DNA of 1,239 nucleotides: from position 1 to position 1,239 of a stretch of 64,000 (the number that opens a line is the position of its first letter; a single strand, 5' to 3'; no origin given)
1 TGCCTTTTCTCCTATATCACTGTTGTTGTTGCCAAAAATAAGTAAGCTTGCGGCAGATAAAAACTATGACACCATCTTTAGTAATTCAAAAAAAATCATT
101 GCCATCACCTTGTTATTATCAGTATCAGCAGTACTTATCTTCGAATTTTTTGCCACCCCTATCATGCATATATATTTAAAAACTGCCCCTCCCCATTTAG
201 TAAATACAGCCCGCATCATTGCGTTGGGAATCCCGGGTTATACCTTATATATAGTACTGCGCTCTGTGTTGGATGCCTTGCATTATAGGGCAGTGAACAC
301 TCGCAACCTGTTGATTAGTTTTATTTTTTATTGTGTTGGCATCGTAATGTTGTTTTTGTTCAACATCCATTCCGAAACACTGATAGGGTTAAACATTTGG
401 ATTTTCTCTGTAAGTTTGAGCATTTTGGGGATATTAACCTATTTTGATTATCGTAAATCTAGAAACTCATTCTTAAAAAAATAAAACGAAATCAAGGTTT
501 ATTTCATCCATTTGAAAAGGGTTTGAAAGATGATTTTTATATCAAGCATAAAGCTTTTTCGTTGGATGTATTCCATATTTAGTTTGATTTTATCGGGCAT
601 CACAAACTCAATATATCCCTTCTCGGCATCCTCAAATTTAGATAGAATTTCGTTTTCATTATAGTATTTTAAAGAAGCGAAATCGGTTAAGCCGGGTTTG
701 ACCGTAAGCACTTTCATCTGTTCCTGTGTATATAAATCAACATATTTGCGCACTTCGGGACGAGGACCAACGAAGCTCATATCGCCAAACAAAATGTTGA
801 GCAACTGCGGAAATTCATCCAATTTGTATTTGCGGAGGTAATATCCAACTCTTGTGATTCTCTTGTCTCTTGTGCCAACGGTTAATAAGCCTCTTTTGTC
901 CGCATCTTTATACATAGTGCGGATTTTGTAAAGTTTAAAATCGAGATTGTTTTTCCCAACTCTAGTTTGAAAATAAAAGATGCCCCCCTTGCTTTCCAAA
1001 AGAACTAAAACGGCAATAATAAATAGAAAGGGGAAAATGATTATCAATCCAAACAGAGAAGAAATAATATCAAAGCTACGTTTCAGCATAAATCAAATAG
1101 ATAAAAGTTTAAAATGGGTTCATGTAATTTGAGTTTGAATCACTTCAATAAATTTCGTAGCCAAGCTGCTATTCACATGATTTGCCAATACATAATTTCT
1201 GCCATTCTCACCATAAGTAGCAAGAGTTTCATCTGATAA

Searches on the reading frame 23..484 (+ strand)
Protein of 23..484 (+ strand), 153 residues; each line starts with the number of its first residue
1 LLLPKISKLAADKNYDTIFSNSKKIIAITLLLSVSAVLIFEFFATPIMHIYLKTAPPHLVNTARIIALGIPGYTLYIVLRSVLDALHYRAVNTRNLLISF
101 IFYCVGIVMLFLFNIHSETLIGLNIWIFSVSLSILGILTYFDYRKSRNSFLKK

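Call 84: search_protein_families(library=pfam, proteins=[window:23-484:+], max_evalue=0.001)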
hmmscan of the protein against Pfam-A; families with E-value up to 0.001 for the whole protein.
window:23-484:+ (153 aa): 2 families
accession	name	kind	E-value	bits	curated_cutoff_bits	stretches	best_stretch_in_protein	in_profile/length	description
PF03023.19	MurJ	-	0.00025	20.2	27.4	1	2-144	257-401/451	Lipid II flippase MurJ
PF01554.23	MatE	-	0.00065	19.9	24.9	1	10-102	60-154/161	MatE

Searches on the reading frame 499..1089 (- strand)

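Call 84: search_protein_families(library=pfam, proteins=[window:499-1089:-], max_evalue=0.001)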
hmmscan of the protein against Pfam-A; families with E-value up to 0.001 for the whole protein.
window:499-1089:- (196 aa): 1 family
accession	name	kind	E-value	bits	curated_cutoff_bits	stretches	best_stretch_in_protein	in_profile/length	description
PF02397.22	Bac_transf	-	6.5e-58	195.7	27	1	3-195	1-178/179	Bacterial sugar transferase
